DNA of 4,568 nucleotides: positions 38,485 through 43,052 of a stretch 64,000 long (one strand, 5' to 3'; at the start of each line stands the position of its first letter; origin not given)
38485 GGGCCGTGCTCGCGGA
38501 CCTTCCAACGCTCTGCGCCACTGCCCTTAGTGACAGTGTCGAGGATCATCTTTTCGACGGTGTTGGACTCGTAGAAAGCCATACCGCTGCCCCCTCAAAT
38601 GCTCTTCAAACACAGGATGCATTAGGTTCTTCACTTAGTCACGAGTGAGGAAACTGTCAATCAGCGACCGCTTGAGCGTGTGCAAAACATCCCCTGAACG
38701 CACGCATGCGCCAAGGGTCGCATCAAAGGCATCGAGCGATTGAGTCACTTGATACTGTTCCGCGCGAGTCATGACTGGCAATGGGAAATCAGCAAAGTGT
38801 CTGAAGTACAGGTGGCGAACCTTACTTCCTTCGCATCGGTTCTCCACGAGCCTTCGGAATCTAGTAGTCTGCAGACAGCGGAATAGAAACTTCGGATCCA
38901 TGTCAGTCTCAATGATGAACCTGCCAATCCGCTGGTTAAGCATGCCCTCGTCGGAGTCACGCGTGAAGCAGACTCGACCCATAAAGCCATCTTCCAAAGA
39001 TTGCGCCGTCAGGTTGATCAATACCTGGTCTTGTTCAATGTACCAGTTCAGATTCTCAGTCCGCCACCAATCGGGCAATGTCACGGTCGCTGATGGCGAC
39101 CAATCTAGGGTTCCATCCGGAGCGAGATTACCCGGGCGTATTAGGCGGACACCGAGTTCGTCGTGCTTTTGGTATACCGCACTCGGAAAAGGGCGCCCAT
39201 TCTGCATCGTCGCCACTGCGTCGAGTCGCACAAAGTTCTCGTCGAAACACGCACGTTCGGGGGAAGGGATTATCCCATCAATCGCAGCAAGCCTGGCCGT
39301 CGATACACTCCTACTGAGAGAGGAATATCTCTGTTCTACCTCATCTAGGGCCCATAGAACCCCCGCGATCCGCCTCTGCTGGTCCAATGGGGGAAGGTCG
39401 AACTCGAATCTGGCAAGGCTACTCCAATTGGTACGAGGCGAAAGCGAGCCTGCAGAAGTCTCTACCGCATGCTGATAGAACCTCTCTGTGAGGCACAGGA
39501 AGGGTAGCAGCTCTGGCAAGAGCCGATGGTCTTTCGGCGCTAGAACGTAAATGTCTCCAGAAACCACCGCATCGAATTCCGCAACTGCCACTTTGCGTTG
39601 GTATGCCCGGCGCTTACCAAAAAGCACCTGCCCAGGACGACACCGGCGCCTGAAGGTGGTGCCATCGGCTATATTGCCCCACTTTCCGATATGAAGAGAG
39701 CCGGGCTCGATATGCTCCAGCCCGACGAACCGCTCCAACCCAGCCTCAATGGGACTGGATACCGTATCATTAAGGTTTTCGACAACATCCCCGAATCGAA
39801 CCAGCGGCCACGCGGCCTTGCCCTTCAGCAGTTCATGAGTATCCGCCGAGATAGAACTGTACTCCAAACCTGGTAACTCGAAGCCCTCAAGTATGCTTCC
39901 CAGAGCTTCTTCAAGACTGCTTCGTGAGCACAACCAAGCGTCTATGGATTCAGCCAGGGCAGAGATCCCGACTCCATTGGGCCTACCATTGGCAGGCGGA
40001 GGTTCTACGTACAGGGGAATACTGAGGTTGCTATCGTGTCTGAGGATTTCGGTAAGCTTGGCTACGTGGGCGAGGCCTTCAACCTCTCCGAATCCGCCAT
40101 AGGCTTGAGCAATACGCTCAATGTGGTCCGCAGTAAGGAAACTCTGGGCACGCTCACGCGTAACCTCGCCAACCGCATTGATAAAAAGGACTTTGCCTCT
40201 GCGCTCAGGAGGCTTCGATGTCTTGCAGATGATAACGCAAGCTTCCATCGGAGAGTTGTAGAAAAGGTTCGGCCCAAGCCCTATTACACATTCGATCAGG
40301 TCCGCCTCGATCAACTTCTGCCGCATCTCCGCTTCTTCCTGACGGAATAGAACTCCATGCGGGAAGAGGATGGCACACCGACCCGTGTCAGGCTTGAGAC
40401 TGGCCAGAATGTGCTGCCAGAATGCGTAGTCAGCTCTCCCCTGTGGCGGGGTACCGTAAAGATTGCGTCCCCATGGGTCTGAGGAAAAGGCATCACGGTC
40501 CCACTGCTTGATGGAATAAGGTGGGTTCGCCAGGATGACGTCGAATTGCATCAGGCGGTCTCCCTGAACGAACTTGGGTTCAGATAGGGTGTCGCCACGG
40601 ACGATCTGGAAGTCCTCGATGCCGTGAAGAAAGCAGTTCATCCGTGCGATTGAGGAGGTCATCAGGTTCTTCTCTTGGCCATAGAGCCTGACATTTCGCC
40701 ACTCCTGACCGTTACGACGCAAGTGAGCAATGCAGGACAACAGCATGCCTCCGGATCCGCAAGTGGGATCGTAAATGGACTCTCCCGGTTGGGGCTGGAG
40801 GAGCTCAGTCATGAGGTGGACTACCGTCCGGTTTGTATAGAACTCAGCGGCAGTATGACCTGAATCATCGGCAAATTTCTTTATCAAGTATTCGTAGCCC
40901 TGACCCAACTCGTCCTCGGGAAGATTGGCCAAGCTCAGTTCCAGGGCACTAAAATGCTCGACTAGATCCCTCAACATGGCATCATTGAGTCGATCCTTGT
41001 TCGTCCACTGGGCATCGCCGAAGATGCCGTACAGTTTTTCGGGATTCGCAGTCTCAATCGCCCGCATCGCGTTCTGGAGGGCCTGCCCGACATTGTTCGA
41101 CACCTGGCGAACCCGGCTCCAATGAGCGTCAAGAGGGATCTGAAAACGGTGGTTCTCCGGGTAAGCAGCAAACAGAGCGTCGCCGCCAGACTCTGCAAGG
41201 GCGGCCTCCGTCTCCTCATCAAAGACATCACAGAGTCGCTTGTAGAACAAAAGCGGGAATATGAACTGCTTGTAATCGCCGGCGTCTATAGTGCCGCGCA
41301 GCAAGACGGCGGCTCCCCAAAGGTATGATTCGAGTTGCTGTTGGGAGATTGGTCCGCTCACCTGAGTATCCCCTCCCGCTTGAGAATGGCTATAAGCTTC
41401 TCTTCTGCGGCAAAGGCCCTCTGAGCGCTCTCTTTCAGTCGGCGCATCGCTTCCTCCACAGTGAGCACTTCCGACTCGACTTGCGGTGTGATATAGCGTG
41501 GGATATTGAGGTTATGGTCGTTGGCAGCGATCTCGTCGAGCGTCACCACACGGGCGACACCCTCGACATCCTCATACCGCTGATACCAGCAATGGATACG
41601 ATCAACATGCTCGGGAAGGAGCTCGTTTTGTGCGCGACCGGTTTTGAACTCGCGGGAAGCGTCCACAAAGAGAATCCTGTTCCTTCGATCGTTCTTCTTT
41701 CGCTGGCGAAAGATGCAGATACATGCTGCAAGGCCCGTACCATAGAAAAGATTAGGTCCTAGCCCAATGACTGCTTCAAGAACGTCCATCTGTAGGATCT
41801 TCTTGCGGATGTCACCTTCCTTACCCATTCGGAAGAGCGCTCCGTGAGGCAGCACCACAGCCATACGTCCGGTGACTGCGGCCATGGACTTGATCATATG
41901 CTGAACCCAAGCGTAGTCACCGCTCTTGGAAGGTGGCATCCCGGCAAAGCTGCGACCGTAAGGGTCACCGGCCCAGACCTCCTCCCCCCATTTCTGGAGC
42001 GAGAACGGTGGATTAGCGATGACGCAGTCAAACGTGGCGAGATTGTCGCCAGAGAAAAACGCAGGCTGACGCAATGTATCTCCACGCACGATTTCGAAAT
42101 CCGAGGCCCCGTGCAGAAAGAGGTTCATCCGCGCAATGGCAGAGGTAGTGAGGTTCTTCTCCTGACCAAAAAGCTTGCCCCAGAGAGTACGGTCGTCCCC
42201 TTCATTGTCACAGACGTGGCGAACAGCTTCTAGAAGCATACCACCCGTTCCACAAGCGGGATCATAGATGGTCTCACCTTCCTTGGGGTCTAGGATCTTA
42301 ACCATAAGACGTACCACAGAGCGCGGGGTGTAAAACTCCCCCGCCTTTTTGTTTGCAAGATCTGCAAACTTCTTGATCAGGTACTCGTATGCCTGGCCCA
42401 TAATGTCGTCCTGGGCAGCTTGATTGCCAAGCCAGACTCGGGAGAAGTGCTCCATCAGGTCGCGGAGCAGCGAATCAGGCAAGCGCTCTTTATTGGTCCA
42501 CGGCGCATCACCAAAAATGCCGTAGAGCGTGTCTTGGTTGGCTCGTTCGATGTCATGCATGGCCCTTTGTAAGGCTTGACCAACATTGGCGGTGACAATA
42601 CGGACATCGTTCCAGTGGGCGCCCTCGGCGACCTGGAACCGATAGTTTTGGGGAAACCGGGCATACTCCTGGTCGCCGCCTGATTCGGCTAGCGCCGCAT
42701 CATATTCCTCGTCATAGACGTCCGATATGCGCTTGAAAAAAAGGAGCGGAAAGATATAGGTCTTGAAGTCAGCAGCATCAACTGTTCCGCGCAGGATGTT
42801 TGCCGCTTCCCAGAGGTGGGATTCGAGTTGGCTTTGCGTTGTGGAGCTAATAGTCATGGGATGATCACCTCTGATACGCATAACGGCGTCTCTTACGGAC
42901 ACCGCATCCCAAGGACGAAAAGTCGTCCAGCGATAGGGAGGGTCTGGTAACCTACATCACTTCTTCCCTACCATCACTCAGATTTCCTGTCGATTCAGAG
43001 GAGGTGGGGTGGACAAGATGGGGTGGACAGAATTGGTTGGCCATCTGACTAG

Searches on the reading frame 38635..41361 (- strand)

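Call 36: search_protein_families(library=pfam, proteins=[window:38635-41361:-], max_evalue=0.001)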
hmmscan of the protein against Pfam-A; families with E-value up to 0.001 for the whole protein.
window:38635-41361:- (908 aa): 5 families
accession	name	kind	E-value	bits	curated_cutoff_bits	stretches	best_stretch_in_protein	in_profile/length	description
PF02384.22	N6_Mtase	-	1.9e-87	293.9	20.4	1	149-454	3-305/311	N-6 DNA Methylase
PF12161.14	HsdM_N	-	3.3e-22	80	24.5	1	10-137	1-135/135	HsdM N-terminal domain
PF01420.25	Methylase_S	-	1.4e-08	35.6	22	1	578-674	61-154/168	Type I restriction modification DNA specificity domain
PF07669.17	Eco57I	-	3.6e-06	27.6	25.3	1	249-360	48-163/171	Eco57I restriction-modification methylase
PF01170.24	UPF0020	-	0.00025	21.3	22.3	0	183-284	19-133/197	RMKL-like, methyltransferase domain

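Call 89: search_protein_families(library=padloc, proteins=[window:38635-41361:-], max_evalue=0.0001)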
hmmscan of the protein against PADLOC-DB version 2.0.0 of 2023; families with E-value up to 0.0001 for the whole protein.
window:38635-41361:- (908 aa): 98 families (the best 25 are shown)
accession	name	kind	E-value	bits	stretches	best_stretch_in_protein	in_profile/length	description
PDLC03038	MTase_I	-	0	1097.5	1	5-842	4-831/896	Type I methyltransferase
PDLC03039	MTase_I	-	1.1e-247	821.8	1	5-487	2-483/708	Type I methyltransferase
PDLC03031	MTase_I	-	1.5e-113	378.6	1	4-456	2-488/834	Type I methyltransferase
PDLC03022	MTase_I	-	1.4e-94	316.1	1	5-454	1-476/857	Type I methyltransferase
PDLC03100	Specificity_I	-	2.3e-94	315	1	515-904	7-387/392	Type I specificity subunit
PDLC03027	MTase_I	-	2.9e-89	298.6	1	5-453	3-438/810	Type I methyltransferase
PDLC03028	MTase_I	-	1.3e-84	283.1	1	8-453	727-1191/1236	Type I methyltransferase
PDLC03032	MTase_I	-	3.2e-71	238.6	1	8-453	6-440/1001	Type I methyltransferase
PDLC03019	MTase_I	-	1.5e-61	206.8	1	10-423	8-421/932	Type I methyltransferase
PDLC03029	MTase_I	-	3.2e-53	179.2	1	6-426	5-453/661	Type I methyltransferase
PDLC03035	MTase_I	-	5.2e-51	172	1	6-397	6-403/653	Type I methyltransferase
PDLC04134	mad2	-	2.2e-49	166.6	1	5-424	136-487/492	mads_2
PDLC03021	MTase_I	-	1.6e-47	160.4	1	36-449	32-449/491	Type I methyltransferase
PDLC03020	MTase_I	-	8.6e-46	154.8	1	150-369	163-393/410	Type I methyltransferase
PDLC03065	Specificity_I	-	6.9e-45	152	1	509-677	4-171/363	Type I specificity subunit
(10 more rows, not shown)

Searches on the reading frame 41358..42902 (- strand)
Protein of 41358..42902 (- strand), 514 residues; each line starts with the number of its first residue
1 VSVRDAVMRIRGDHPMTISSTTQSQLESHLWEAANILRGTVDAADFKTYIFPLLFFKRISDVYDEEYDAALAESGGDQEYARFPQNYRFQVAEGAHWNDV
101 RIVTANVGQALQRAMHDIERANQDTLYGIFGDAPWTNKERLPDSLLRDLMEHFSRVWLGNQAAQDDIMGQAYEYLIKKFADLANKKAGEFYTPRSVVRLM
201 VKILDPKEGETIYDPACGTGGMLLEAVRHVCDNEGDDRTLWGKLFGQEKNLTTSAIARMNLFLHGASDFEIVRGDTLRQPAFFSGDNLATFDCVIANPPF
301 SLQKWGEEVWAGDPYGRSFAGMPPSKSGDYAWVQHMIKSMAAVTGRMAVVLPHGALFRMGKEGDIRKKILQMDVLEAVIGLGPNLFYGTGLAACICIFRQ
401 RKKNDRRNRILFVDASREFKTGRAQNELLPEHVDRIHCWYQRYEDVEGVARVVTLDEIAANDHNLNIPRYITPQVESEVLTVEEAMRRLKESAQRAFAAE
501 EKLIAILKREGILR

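Call 36: search_protein_families(library=pfam, proteins=[window:41358-42902:-], max_evalue=0.001)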
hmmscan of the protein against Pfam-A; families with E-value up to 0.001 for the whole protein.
window:41358-42902:- (514 aa): 3 families
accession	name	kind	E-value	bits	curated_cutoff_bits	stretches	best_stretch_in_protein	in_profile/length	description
PF02384.22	N6_Mtase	-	1.9e-100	336.7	20.4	1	164-478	2-310/311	N-6 DNA Methylase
PF12161.14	HsdM_N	-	2.9e-22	80.2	24.5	1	26-153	1-135/135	HsdM N-terminal domain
PF01170.24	UPF0020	-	4.6e-06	26.9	22.3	1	199-234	19-54/197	RMKL-like, methyltransferase domain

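Call 89: search_protein_families(library=padloc, proteins=[window:41358-42902:-], max_evalue=0.0001)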
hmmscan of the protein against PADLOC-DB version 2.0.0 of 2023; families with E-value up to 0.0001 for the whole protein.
window:41358-42902:- (514 aa): 40 families (the best 25 are shown)
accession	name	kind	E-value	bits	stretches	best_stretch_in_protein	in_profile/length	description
PDLC03039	MTase_I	-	1.6e-166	553.4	1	22-490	3-473/708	Type I methyltransferase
PDLC03038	MTase_I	-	6.4e-162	538.5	1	19-481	2-461/896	Type I methyltransferase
PDLC03031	MTase_I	-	7.8e-126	419.3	1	22-478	4-491/834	Type I methyltransferase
PDLC03027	MTase_I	-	4.1e-113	377.5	1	23-481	5-447/810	Type I methyltransferase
PDLC03022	MTase_I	-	5.7e-106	353.7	1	22-478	2-481/857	Type I methyltransferase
PDLC03028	MTase_I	-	3.2e-94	315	1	25-511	728-1230/1236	Type I methyltransferase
PDLC03032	MTase_I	-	1.7e-80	269.3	1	22-484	4-452/1001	Type I methyltransferase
PDLC03019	MTase_I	-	4.4e-70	235.1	1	26-508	8-496/932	Type I methyltransferase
PDLC03035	MTase_I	-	3.3e-65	218.9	1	22-426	6-414/653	Type I methyltransferase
PDLC03029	MTase_I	-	1.6e-62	210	1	21-478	4-485/661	Type I methyltransferase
PDLC03021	MTase_I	-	1.4e-61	206.9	1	26-508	10-490/491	Type I methyltransferase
PDLC04134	mad2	-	4e-50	169.1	1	19-443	134-487/492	mads_2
PDLC03026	MTase_I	-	5.3e-50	169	1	23-469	3-437/487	Type I methyltransferase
PDLC03240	MTase_II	-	2e-47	160.2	1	25-479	7-474/511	Type II methyltransferase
PDLC03020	MTase_I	-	1.7e-43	147.3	2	164-387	161-392/410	Type I methyltransferase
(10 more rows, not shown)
